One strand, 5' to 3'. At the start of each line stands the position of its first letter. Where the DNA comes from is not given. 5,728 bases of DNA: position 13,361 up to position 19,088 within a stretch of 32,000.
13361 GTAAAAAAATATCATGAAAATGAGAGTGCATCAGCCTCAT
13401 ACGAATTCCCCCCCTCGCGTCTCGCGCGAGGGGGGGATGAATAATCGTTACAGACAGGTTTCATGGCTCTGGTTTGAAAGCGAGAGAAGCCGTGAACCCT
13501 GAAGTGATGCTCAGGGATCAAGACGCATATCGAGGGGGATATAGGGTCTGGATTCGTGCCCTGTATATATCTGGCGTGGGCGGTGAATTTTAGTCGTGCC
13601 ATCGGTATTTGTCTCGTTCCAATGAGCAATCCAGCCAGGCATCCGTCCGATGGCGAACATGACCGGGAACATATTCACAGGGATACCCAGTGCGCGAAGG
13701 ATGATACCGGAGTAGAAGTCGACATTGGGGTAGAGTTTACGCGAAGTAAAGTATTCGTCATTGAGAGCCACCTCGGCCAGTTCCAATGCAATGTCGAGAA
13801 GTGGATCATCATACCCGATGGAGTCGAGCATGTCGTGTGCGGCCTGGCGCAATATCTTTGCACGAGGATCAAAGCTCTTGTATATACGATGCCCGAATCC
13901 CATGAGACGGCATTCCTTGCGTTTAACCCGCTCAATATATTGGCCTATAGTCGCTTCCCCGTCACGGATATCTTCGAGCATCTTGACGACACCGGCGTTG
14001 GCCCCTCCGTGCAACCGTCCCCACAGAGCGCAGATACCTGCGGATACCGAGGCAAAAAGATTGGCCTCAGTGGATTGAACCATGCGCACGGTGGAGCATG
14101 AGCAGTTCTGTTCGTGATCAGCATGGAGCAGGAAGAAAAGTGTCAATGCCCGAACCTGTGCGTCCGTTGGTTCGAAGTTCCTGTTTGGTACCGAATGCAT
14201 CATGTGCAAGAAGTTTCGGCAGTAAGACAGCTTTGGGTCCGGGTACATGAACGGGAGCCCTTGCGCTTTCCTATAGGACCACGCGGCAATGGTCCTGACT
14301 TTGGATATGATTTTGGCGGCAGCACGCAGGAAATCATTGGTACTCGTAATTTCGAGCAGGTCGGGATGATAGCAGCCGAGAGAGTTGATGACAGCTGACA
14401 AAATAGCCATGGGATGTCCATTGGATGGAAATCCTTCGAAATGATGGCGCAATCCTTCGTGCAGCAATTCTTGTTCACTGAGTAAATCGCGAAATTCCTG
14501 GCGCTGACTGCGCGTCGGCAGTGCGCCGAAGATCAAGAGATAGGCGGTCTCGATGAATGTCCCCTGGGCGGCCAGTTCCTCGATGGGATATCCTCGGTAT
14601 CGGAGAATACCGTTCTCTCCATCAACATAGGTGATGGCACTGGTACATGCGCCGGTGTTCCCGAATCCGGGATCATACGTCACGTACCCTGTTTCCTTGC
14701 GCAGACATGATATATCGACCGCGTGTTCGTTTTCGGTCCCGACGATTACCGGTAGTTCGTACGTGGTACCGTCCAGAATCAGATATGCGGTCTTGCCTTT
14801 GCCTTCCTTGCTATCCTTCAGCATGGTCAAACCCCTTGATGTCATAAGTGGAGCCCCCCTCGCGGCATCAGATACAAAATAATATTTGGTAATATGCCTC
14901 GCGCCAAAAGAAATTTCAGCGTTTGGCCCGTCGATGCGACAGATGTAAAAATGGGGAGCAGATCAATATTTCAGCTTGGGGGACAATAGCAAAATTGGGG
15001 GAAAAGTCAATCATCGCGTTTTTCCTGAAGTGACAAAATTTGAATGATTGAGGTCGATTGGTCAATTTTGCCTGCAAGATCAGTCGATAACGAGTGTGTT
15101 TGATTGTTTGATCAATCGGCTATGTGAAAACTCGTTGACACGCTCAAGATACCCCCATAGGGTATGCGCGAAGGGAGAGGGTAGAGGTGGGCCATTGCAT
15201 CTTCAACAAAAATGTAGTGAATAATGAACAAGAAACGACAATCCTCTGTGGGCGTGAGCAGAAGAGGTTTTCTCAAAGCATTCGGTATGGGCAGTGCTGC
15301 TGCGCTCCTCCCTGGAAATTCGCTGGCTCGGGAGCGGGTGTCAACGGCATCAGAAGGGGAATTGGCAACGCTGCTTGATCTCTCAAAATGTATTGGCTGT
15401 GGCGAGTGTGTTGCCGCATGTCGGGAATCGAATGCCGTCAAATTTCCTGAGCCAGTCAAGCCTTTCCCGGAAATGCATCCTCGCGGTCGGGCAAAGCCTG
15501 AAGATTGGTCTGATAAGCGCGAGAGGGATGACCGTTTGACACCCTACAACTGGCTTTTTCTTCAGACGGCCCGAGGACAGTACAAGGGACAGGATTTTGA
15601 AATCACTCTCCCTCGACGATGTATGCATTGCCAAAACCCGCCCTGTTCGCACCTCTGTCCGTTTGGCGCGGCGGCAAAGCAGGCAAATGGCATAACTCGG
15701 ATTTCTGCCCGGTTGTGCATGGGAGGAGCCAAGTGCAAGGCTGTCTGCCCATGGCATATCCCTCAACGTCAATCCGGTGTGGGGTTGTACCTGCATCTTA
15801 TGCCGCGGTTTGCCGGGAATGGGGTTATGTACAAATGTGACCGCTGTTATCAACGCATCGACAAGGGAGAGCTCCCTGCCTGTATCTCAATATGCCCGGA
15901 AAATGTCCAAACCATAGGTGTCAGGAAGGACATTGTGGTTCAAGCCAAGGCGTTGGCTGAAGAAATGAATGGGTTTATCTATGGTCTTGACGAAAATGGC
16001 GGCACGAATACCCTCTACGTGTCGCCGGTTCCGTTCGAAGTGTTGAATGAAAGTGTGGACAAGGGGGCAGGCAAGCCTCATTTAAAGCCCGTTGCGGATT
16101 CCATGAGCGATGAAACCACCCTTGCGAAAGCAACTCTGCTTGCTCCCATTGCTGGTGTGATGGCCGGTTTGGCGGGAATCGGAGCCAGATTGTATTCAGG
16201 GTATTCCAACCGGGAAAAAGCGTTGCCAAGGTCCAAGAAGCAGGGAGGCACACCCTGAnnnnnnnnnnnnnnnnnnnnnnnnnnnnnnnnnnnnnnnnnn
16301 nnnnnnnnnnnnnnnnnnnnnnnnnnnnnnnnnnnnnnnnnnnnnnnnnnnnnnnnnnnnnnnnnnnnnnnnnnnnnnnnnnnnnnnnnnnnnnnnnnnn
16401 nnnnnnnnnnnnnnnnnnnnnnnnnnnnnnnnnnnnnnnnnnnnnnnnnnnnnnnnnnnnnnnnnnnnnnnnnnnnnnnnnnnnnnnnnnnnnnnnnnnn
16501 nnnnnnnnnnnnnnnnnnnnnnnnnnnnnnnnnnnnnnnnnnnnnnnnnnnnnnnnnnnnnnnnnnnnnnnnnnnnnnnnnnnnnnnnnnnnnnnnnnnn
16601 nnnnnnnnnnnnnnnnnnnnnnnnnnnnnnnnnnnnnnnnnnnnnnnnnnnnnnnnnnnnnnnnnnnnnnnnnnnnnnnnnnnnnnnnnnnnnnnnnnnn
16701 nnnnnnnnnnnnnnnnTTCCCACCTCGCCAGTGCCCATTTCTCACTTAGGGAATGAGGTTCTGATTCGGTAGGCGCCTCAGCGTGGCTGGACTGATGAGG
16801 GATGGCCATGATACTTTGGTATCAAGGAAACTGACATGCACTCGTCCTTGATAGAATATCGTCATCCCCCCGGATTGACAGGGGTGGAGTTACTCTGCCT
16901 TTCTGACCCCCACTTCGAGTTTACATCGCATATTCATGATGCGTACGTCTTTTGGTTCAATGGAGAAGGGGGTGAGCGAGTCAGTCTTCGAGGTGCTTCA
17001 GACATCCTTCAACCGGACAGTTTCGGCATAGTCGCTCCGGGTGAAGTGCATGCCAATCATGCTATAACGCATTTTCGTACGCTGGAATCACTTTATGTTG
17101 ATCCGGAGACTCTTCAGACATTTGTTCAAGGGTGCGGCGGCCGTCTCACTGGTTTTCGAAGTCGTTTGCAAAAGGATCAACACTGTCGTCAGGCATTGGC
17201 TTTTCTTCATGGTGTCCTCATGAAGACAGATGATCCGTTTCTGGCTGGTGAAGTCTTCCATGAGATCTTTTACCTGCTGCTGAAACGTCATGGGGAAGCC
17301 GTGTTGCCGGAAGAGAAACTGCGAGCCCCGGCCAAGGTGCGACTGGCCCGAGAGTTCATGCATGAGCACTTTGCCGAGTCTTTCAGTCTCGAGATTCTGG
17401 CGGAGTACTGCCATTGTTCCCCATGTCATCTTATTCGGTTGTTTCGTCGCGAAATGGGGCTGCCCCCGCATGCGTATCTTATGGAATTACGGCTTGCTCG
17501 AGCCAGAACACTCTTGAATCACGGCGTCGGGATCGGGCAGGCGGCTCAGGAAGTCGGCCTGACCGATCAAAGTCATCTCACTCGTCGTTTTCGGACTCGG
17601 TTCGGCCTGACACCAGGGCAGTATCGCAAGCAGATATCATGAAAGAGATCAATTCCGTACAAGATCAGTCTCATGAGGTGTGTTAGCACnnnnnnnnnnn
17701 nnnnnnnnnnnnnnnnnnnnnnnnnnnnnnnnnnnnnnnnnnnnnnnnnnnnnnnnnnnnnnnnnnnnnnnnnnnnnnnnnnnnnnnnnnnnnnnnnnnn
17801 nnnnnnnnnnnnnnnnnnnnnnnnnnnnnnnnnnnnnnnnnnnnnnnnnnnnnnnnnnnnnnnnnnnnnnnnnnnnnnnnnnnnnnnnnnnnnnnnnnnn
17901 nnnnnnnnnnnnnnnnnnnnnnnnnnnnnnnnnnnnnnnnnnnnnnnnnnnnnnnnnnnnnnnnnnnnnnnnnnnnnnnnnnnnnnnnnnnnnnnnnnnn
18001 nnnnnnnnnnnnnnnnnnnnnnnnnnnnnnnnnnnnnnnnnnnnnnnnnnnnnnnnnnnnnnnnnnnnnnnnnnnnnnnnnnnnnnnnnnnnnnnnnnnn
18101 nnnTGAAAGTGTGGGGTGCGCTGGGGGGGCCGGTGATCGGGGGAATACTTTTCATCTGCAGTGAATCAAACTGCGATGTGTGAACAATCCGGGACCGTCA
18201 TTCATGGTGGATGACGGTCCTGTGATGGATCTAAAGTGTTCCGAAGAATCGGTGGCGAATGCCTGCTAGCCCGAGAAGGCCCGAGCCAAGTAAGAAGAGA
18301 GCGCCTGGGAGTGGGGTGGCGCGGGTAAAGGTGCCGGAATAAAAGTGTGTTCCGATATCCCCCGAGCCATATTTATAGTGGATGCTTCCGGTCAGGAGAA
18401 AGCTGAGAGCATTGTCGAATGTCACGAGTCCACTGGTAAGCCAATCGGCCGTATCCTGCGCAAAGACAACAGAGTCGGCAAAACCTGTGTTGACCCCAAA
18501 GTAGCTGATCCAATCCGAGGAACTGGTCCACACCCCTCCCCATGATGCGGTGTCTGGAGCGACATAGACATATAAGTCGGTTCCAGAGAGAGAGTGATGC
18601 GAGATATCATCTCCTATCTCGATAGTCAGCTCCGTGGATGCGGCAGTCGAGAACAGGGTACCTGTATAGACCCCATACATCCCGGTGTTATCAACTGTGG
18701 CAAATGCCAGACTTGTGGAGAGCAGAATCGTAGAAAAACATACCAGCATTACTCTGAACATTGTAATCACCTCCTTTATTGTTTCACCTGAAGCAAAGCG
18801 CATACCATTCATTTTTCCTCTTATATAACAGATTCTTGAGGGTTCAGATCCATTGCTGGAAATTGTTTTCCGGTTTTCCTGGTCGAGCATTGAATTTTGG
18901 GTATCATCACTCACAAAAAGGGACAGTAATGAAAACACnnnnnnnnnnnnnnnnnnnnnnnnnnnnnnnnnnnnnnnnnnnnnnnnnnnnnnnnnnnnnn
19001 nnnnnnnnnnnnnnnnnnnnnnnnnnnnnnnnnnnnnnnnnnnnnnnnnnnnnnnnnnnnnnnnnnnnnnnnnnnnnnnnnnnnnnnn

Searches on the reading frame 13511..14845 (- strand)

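Call 10: search_protein_families(library=ncbifam, proteins=[window:13511-14845:-], max_evalue=0.001)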
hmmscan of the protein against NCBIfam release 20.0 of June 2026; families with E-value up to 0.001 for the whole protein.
window:13511-14845:- (444 aa): 21 families
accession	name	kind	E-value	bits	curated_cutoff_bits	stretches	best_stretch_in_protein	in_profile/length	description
NF004126.0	PRK05614.1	equivalog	2.1e-173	576.7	505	1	21-439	7-428/430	citrate synthase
TIGR01798.1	cit_synth_I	equivalog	1.3e-153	511.6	485.15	1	28-434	3-411/412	citrate synthase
NF010639.0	PRK14036.1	equivalog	8.1e-101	337.4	502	1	55-441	4-378/379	citrate synthase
TIGR01800.1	cit_synth_II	subfamily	4.8e-92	308.6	421.3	1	65-441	7-368/368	2-methylcitrate synthase/citrate synthase II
NF041157.1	Cit_synThplmales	equivalog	1.7e-89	300.6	590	1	63-441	10-376/377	citrate synthase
NF010640.0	PRK14037.1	subfamily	5.7e-79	265.7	504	1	66-441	13-377/377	citrate synthase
NF041301.1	Cit_synth_Halo_CitZ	equivalog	6.7e-78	262.3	550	1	68-441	16-379/379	citrate synthase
NF010638.0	PRK14035.1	equivalog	7.1e-74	248.8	572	1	65-441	12-372/372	citrate synthase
NF010637.0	PRK14034.1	equivalog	1.9e-70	237.7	594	1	63-441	9-371/372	citrate synthase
NF010636.0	PRK14033.1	equivalog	1.3e-69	234.8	479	1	68-434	20-371/376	bifunctional 2-methylcitrate synthase/citrate synthase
NF009005.0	PRK12350.1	subfamily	1e-66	225.7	332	1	59-433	6-353/366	citrate synthase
NF009006.1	PRK12351.1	equivalog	2.4e-66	223.7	550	1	66-441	15-376/376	bifunctional 2-methylcitrate synthase/citrate synthase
NF009004.0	PRK12349.1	equivalog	1.5e-60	205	508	1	56-431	6-367/372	citrate synthase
NF010635.0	PRK14032.1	subfamily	3.7e-58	197.1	426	1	77-441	65-448/448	citrate synthase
NF007128.0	PRK09569.1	subfamily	2.5e-44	151.6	344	1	67-430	48-426/437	citrate (Si)-synthase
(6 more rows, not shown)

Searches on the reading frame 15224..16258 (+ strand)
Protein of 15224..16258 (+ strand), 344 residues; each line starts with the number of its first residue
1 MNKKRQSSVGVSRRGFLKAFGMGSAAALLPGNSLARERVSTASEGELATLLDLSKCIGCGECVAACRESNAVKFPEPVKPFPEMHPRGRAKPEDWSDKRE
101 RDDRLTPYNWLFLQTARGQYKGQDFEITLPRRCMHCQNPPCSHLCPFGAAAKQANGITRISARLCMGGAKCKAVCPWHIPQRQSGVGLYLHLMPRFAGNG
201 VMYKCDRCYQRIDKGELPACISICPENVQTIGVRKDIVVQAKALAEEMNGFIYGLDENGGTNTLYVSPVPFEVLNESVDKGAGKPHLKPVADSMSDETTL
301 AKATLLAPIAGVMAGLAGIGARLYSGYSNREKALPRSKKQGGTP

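Call 10: search_protein_families(library=ncbifam, proteins=[window:15224-16258:+], max_evalue=0.001)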
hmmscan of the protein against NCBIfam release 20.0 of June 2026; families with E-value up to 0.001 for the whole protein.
window:15224-16258:+ (344 aa): 32 families (the best 25 are shown)
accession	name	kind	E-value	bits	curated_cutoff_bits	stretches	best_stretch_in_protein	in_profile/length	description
NF045715.1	sulf_resp_HmcB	equivalog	2.1e-35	122.3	420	1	13-282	2-250/307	sulfate respiration complex iron-sulfur protein HmcB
NF008134.0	PRK10882.1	equivalog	9.5e-34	116.9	263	1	11-243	2-217/329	hydrogenase 2 operon protein HybA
TIGR01582.1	FDH-beta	equivalog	5e-24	84.9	334.7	1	43-266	18-220/283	formate dehydrogenase subunit beta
NF045797.1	DsrO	equivalog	7.7e-22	77.9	200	1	108-228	80-197/235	sulfate reduction electron transfer complex DsrMKJOP subunit DsrO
TIGR03149.1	cyt_nit_nrfC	equivalog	5.6e-21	74.9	377.6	2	117-244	79-194/225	cytochrome c nitrite reductase Fe-S protein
NF011569.0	PRK14993.1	equivalog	3.2e-20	72.6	416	1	126-261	93-215/244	tetrathionate reductase subunit TtrB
NF041715.1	arsenate_red_ArrB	equivalog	1.5e-19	70.5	450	2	116-179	41-103/233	arsenate respiratory reductase iron-sulfur subunit ArrB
TIGR02951.1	DMSO_dmsB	equivalog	3.2e-19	69.5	214.1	1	116-232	48-151/161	DMSO/selenate family reductase complex B subunit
NF042979.1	EthbenzDh_ebdB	equivalog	3.8e-18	65.5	740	1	101-269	123-278/354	ethylbenzene dehydrogenase subunit beta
TIGR03478.1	DMSO_red_II_bet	subfamily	1e-17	64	480.7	1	108-270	108-257/321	DMSO reductase family type II enzyme, iron-sulfur subunit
NF041782.1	mnquin_red_QrcC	equivalog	1.4e-14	54.3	400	1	98-215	29-158/239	menaquinone reductase iron-sulfur cluster-binding subunit QrcC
NF038355.1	FDH3_beta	equivalog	1.8e-13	50.9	240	1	122-208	43-121/180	formate dehydrogenase FDH3 subunit beta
TIGR01660.1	narH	equivalog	4.7e-10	38.5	524.05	1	117-234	168-272/492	nitrate reductase subunit beta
NF007382.0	PRK09898.1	equivalog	1.1e-09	38.1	213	1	124-180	115-171/208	ferredoxin-like protein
NF009408.0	PRK12769.1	equivalog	2.3e-09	36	1003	1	132-240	55-153/659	formate-dependent uric acid utilization protein AegA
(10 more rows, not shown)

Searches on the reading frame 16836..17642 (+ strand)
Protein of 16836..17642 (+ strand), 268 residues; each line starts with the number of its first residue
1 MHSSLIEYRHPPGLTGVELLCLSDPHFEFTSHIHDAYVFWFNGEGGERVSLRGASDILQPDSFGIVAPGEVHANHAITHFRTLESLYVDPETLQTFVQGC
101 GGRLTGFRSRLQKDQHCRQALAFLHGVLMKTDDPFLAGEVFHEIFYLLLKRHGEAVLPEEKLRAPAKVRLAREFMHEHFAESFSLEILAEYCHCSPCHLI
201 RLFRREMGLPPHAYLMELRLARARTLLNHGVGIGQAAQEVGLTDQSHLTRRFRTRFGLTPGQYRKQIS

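Call 10: search_protein_families(library=ncbifam, proteins=[window:16836-17642:+], max_evalue=0.001)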
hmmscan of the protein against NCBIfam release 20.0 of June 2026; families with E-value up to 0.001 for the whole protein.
window:16836-17642:+ (268 aa): 27 families (the best 25 are shown)
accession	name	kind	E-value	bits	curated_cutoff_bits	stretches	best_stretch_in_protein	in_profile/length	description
NF007860.0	PRK10572.1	equivalog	7e-15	54.6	208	1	146-267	164-285/292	arabinose operon transcriptional regulator AraC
NF006902.0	PRK09393.1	equivalog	1.8e-14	53.7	425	1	173-267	227-322/327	transcriptional regulator FtrA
NF047455.1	TF_Staph_AryK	equivalog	1.2e-13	50.3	850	1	163-267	154-259/759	transcriptional regulator AryK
NF047788.1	TransRegPocR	equivalog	4.5e-13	49.1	500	1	165-267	188-291/296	transcriptional regulator PocR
TIGR04094.1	adjacent_YSIRK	equivalog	1.6e-12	47.1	200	1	173-264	292-383/383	YSIRK-targeted surface antigen transcriptional regulator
NF010028.0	PRK13503.1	equivalog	1e-11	44.8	288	1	144-266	149-272/278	HTH-type transcriptional activator RhaS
NF052371.1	TransRegGbdRPseu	equivalog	5.4e-11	42.1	480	1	173-266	232-326/365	choline metabolism transcriptional regulator GbdR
NF011964.0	PRK15435.1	equivalog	1.8e-10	40.4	345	1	180-265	97-182/354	bifunctional DNA-binding transcriptional regulator/O6-methylguanine-DNA methyltransferase Ada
NF041686.2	ant_diox_reg_AndR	equivalog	1.6e-09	37.8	350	1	145-262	192-316/321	anthranilate 1,2-dioxygenase regulatory protein AndR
NF007243.0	PRK09685.1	equivalog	2.8e-09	36.8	199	1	166-267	198-302/303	transcriptional regulator FeaR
NF040475.1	chlor_reg_RclR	equivalog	4.2e-09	36.1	400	1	175-267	186-279/284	reactive chlorine-specific transcriptional regulator RclR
NF010025.2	PRK13500.1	equivalog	1.8e-08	34.3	525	1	178-266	188-277/282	HTH-type transcriptional activator RhaR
NF052534.1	RzbtTranRegRhrA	equivalog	2.2e-08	33.7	500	1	140-266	184-310/312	rhizobactin biosynthesis transcriptional regulator RhrA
NF010026.0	PRK13501.1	equivalog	7e-08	32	363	1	144-266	154-277/290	HTH-type transcriptional activator RhaR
NF033869.1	viru_reg_Rsp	equivalog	1.5e-06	27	400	1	171-268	152-250/701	AraC family transcriptional regulator Rsp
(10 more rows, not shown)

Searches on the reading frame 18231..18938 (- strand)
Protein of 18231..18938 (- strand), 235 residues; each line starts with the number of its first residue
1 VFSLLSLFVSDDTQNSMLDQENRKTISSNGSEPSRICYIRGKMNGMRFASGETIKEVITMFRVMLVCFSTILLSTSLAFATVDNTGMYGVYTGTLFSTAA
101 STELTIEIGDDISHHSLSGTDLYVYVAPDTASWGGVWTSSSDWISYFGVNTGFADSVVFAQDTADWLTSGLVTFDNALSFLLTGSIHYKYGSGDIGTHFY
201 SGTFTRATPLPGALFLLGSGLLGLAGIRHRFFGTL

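Call 10: search_protein_families(library=ncbifam, proteins=[window:18231-18938:-], max_evalue=0.001)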
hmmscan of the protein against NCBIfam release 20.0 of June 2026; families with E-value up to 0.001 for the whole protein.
window:18231-18938:- (235 aa): 1 family
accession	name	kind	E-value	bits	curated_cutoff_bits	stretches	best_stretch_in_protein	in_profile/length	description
NF041538.1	PEP_EDSA_1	subfamily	0.00014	21.6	100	1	99-230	193-306/307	EDSAP-1 family PEP-CTERM protein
